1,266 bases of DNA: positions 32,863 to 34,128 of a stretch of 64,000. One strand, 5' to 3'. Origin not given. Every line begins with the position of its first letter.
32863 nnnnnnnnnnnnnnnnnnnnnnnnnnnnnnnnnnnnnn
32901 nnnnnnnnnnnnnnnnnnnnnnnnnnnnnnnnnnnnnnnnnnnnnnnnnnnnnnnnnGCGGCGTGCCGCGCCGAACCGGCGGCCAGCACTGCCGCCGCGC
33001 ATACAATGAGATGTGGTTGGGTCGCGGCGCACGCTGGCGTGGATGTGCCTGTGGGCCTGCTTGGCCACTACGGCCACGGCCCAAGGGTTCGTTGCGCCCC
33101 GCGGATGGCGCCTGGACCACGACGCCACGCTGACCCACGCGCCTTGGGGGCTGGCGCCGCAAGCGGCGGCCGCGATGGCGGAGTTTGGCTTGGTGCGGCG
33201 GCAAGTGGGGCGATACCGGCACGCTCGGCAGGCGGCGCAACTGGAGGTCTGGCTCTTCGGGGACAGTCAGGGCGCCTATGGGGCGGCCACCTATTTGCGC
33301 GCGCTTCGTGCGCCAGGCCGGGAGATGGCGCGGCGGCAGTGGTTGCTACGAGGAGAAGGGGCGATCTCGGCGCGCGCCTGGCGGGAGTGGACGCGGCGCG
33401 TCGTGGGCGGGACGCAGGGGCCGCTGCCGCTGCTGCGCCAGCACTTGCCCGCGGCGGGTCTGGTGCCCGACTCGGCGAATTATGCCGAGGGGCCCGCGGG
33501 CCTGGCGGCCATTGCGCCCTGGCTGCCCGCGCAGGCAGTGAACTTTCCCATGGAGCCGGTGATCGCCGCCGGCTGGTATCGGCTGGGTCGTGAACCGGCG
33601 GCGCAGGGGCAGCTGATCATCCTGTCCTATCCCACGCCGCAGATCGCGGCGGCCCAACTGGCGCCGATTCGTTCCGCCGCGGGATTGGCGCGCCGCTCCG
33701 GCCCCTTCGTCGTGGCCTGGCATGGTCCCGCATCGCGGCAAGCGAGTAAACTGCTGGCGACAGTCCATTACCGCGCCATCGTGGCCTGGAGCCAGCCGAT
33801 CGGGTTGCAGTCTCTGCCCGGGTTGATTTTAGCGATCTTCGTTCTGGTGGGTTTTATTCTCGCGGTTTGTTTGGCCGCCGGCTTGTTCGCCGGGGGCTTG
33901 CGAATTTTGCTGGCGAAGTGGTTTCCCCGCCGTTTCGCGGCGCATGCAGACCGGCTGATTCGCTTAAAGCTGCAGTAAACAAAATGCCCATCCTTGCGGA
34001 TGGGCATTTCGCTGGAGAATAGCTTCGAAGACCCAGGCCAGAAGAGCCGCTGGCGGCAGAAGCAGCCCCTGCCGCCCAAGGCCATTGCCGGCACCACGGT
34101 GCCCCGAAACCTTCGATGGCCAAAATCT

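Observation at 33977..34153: Promoter-to-terminator unit for an unannotated ~140-nt structured RNA in the AT-rich island upstream of moxR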

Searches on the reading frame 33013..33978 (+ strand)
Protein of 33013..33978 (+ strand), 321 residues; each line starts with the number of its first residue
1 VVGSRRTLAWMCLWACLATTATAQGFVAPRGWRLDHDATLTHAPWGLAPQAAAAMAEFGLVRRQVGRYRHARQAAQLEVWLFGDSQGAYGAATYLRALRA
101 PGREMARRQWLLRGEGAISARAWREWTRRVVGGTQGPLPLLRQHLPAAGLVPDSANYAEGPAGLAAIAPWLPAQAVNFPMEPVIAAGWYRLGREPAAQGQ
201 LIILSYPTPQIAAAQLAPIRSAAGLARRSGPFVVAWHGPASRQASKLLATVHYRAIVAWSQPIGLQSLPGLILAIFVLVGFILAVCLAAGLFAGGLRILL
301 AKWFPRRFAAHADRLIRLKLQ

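Call 8: search_protein_families(library=pfam, proteins=[window:33013-33978:+])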
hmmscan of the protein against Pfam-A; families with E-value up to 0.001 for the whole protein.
window:33013-33978:+ (321 aa): 1 family
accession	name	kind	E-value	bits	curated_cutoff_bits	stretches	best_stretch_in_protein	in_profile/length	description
PF20244.3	DUF6599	-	3.2e-06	27.3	27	0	120-163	114-158/186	Family of unknown function (DUF6599)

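Call 66: search_protein_families(library=ncbifam, proteins=[window:33013-33978:+], max_evalue=0.1)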
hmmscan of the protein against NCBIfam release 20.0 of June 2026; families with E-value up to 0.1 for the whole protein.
window:33013-33978:+ (321 aa): 0 families

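Call 67: find_homologous_proteins(query=window:33013-33975:+, max_evalue=0.00001)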
Query window:33013-33975:+ (321 aa): 32 proteins with E <= 0.00001 among 8000 candidates.
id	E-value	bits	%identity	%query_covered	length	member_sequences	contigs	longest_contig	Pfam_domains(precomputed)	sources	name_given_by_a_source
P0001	1.2e-198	677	100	97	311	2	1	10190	PF20244.4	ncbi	-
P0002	8.8e-107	375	62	95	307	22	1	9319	-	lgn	-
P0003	9.6e-105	369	61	91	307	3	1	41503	-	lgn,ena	-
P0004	2.3e-94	335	58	91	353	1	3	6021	-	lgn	-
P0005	1.1e-93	333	55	90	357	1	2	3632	-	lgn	-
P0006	2.4e-87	312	55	89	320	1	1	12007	-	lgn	-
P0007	3.9e-85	304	56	91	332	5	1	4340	-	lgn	-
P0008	1.7e-24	105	29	91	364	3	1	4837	PF20244.4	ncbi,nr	ncbi:MAG TPA: DUF6599 family protein [Candidatus Angelobacter sp.]|nr:DUF6599 family protein [Candid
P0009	8.5e-24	103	34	70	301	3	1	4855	-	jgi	jgi:hypothetical protein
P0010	1.4e-22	99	34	70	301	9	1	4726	-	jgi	jgi:hypothetical protein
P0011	1.4e-21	96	33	79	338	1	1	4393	PF20244.4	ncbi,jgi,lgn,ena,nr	ncbi:MAG TPA: DUF6599 family protein [Acidobacteriaceae bacterium]|nr:DUF6599 family protein [Acidob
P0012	2.8e-21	94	28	90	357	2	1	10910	PF20244.4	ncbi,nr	ncbi:MAG TPA: DUF6599 family protein, partial [Candidatus Angelobacter sp.]|nr:DUF6599 family protei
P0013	7.8e-20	90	29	91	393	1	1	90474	PF20244.4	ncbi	-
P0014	1.5e-18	85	28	86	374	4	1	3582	PF20244.4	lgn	-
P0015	5.6e-17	80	27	80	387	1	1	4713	PF20244.4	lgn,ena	-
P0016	1.2e-16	79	30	91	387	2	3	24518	PF20244.4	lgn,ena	-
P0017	8.9e-13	67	30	76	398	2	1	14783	PF20244.4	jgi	-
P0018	1.6e-12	66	30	76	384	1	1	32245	PF20244.4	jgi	jgi:hypothetical protein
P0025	5.3e-9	54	26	90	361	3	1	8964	PF20244.4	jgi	-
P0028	3.6e-8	51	31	50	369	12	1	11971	PF20244.4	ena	-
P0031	7.3e-6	44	25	86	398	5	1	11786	PF20244.4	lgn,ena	-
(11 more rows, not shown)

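Call 68: find_encoding_contigs(protein=P0006, flank=3000, max_places=2)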
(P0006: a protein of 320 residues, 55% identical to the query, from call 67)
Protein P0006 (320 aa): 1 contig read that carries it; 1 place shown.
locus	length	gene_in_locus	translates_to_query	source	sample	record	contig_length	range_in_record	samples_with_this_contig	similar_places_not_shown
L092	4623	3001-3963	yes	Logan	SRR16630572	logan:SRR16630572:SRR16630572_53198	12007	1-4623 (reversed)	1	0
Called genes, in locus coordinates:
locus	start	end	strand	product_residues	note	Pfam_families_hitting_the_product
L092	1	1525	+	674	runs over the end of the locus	PF01520:Amidase_3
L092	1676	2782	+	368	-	PF08240:ADH_N, PF00107:ADH_zinc_N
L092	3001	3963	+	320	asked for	-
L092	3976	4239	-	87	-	PF02687:FtsX (weak)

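Call 69: find_encoding_contigs(protein=P0004, flank=3000, max_places=2)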
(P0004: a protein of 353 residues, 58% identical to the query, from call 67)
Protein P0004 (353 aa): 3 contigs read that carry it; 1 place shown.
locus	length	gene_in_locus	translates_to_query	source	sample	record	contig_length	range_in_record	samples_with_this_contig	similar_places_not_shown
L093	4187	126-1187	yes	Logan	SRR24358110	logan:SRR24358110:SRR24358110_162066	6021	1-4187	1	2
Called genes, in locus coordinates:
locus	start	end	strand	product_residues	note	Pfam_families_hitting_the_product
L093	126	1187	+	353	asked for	-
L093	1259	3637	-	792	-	PF12704:MacB_PCD, PF02687:FtsX, PF12704:MacB_PCD, PF02687:FtsX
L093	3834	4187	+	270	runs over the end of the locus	PF05050:Methyltransf_21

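Call 70: find_encoding_contigs(protein=P0007, flank=3000, max_places=2)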
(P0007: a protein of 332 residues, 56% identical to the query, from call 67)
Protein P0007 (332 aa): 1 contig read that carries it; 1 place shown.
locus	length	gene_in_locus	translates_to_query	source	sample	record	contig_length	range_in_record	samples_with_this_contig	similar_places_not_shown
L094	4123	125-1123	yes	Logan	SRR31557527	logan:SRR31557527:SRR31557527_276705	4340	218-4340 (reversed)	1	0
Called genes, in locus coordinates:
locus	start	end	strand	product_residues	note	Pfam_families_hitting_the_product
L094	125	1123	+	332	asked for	-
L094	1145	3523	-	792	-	PF12704:MacB_PCD, PF02687:FtsX, PF12704:MacB_PCD, PF02687:FtsX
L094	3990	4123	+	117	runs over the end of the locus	?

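Call 72: find_encoding_contigs(protein=P0013, flank=4000, max_places=1)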
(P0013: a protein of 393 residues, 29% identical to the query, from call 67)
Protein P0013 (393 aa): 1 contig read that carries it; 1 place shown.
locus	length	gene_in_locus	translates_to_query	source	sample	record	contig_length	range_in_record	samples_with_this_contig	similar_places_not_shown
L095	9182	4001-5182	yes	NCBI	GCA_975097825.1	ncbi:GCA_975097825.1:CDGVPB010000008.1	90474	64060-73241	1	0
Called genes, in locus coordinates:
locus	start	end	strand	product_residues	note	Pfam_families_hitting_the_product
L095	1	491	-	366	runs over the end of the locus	PF00355:Rieske, PF19112:VanA_C (weak)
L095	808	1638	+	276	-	PF13406:SLT_2 (faint), PF01464:SLT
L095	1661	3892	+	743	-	PF11741:AMIN, PF01520:Amidase_3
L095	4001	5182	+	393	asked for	PF20244:DUF6599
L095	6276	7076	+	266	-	PF13414:TPR_11 (weak), PF13432:TPR_16, PF00515:TPR_1, PF07719:TPR_2 (weak), PF13424:TPR_12 (weak), PF13432:TPR_16, PF13414:TPR_11 (weak), PF13414:TPR_11, +11 more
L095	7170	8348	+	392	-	PF02771:Acyl-CoA_dh_N, PF02770:Acyl-CoA_dh_M, PF00441:Acyl-CoA_dh_1, PF08028:Acyl-CoA_dh_2, PF22924:ACOX_C_alpha1 (faint)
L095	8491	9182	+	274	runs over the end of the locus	PF04773:FecR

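Call 73: find_encoding_contigs(protein=P0016, flank=4000, max_places=1)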
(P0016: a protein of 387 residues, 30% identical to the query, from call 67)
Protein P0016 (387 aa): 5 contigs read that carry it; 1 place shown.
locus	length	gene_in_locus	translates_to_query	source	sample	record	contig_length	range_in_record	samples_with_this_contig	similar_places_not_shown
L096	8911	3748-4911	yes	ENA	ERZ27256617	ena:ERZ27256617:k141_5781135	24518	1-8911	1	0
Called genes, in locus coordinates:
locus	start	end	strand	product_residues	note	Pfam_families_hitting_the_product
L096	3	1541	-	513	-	?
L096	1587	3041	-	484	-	PF03972:MmgE_PrpD_N, PF19305:MmgE_PrpD_C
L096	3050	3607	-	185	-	-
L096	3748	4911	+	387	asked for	PF20244:DUF6599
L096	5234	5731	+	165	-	PF13240:Zn_Ribbon_1 (weak), PF13248:Zn_ribbon_3 (weak)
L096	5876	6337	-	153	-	PF00075:RNase_H, PF13456:RVT_3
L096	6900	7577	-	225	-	PF01895:PhoU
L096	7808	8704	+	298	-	PF13432:TPR_16, PF00515:TPR_1 (weak), PF07719:TPR_2 (weak), PF13424:TPR_12, PF13414:TPR_11, PF13432:TPR_16, PF14559:TPR_19 (weak), PF13414:TPR_11, +12 more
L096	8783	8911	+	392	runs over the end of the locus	PF02771:Acyl-CoA_dh_N, PF02770:Acyl-CoA_dh_M, PF00441:Acyl-CoA_dh_1, PF08028:Acyl-CoA_dh_2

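Call 74: find_encoding_contigs(protein=P0018, flank=4000, max_places=1)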
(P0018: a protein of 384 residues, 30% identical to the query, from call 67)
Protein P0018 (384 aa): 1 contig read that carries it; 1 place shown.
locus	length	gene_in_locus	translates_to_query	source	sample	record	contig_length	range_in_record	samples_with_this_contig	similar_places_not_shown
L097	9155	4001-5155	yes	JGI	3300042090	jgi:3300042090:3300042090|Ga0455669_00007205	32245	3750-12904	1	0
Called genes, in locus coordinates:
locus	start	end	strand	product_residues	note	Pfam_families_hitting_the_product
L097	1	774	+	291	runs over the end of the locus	PF22570:LiaF-TM, PF18917:LiaI-LiaF-like_TM1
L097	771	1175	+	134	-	PF18917:LiaI-LiaF-like_TM1 (weak)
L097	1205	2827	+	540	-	PF18917:LiaI-LiaF-like_TM1 (weak), PF22570:LiaF-TM (weak), PF13349:DUF4097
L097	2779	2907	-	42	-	-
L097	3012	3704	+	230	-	PF13189:Cytidylate_kin2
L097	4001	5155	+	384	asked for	PF20244:DUF6599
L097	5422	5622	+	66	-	-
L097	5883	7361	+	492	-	PF01406:tRNA-synt_1e, PF09334:tRNA-synt_1g (faint), PF09190:DALR_2 (weak), PF23493:CysS_C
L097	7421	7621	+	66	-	-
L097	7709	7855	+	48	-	PF07927:HicA_toxin (weak)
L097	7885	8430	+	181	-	PF14235:DUF4337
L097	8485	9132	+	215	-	-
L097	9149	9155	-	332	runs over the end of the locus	PF00892:EamA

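Call 79: find_encoding_contigs(protein=P0012, flank=2500, max_places=1)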
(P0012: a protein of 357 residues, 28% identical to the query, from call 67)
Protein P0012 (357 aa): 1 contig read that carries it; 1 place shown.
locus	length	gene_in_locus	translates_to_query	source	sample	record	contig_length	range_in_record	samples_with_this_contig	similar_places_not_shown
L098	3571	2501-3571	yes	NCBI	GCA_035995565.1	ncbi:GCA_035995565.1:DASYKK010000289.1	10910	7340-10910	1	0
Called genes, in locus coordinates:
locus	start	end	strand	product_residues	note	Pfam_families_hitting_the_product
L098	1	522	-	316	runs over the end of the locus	PF03631:Virul_fac_BrkB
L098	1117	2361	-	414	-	PF04551:GcpE, PF26540:GcpE_C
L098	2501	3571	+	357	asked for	PF20244:DUF6599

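Call 80: find_encoding_contigs(protein=P0017, flank=2500, max_places=1)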
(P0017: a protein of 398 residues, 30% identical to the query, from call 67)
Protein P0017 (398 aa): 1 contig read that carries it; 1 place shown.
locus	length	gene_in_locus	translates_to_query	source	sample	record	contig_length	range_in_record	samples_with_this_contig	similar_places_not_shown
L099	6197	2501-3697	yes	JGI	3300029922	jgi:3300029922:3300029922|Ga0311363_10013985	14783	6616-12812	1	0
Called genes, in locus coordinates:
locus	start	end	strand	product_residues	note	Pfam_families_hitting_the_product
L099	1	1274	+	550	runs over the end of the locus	PF18917:LiaI-LiaF-like_TM1 (weak), PF13349:DUF4097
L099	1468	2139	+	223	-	PF13189:Cytidylate_kin2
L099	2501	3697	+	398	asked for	PF20244:DUF6599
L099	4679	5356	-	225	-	-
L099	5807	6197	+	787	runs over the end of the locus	?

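Call 81: find_encoding_contigs(protein=P0028, flank=2500, max_places=1)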
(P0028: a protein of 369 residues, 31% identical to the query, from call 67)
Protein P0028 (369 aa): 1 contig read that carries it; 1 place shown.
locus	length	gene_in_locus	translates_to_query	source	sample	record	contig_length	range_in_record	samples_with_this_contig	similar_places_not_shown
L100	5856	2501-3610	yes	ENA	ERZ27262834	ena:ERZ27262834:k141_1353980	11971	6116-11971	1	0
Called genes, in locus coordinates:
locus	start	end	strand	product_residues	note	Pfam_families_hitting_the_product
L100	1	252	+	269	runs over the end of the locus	PF01464:SLT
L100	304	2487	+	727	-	PF13174:TPR_6 (weak), PF24837:AMIN-like (faint), PF11741:AMIN, PF01520:Amidase_3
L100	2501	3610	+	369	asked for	PF20244:DUF6599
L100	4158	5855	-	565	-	?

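Call 82: find_encoding_contigs(protein=P0031, flank=2500, max_places=1)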
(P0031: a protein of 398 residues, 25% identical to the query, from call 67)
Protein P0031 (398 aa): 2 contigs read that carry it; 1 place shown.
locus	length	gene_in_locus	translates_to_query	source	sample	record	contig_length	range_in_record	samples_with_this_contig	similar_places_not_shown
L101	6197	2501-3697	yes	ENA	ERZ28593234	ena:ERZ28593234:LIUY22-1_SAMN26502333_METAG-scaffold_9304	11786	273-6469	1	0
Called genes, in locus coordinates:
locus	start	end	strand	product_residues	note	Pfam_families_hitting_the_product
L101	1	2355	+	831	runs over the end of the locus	PF11741:AMIN, PF01520:Amidase_3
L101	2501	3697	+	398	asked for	PF20244:DUF6599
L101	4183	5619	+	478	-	PF00295:Glyco_hydro_28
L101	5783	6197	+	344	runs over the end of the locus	PF13360:PQQ_2 (faint)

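Call 83: find_encoding_contigs(protein=P0025, flank=2500, max_places=1)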
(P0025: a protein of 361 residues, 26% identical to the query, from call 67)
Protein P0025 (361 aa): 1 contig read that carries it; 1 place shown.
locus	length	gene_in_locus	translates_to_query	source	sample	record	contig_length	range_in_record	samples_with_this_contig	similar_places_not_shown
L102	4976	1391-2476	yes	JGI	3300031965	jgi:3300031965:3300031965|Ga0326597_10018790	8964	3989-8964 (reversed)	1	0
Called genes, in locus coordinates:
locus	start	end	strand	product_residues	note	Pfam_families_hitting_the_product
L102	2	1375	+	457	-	?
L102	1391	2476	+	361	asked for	PF20244:DUF6599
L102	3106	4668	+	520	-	PF03629:SASA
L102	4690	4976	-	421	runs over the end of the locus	PF02308:MgtC, PF13194:DUF4010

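Call 90: find_homologous_proteins(query=A7, max_evalue=1e-10)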
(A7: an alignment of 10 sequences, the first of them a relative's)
Query A7 (10 sequences) (393 aa, profile of the alignment): 2027 proteins with E <= 1e-10 among 8000 candidates; the best 120 are listed.
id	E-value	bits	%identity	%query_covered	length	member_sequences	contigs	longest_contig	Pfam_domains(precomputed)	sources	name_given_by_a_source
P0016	1.8e-144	499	50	87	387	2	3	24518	PF20244.4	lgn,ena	-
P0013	2.4e-135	469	100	100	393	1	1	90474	PF20244.4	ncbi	-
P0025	1.4e-132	460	25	80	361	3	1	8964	PF20244.4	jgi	-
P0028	1.0e-131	457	28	86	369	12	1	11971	PF20244.4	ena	-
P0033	5.6e-130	452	51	87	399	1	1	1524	PF20244.4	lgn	-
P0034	3.1e-129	449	49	87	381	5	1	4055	PF20244.4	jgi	-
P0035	9.4e-129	448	79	99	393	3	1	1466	PF20244.4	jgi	jgi:hypothetical protein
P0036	1.8e-128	447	52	87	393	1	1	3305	PF20244.4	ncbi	-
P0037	3.5e-128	446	51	87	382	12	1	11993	PF20244.4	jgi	-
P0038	7.2e-128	445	50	87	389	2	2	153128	PF20244.4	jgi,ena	-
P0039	7.5e-128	445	47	91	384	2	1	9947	PF20244.4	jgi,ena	-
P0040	7.9e-128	445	48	89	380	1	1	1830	PF20244.4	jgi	jgi:hypothetical protein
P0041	8.4e-128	445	53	92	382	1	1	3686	PF20244.4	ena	-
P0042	9.8e-128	444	48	91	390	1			PF20244.4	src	-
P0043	1.1e-127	444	50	87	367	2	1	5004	PF20244.4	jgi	jgi:hypothetical protein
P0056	5.4e-127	442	49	89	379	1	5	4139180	PF20244.4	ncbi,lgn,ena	-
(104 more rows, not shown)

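Call 91: find_encoding_contigs(protein=P0056, flank=3000, max_places=5)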
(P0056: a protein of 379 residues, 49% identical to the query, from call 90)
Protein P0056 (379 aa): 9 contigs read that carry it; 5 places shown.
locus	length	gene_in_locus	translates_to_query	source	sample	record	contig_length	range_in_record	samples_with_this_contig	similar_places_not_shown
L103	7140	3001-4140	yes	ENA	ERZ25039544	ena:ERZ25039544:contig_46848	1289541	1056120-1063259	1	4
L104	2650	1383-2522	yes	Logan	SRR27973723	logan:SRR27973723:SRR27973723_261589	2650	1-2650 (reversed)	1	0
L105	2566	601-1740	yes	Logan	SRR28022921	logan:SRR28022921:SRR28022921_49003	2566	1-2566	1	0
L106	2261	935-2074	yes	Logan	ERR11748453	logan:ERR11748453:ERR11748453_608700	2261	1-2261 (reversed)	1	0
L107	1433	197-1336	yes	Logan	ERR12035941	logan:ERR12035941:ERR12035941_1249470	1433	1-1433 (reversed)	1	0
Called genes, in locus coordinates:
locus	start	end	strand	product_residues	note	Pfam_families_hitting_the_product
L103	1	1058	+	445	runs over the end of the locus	PF01654:Cyt_bd_oxida_I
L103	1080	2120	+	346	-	PF02322:Cyt_bd_oxida_II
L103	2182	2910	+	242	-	PF00106:adh_short, PF08659:KR, PF13561:adh_short_C2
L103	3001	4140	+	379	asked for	PF20244:DUF6599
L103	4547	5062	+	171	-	PF13240:Zn_Ribbon_1 (weak), PF13248:Zn_ribbon_3 (faint)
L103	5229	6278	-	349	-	PF21783:YNCE (faint), PF22494:choice_anch_I (faint), PF25174:Beta-prop_THOC3 (weak), PF10282:Lactonase (faint), PF02239:Cytochrom_D1 (weak)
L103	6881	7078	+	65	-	-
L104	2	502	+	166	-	?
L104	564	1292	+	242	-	PF00106:adh_short, PF08659:KR, PF13561:adh_short_C2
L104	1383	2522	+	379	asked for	PF20244:DUF6599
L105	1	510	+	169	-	?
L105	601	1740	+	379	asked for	PF20244:DUF6599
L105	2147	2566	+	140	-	?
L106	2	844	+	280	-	?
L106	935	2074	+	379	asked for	PF20244:DUF6599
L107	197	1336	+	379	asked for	PF20244:DUF6599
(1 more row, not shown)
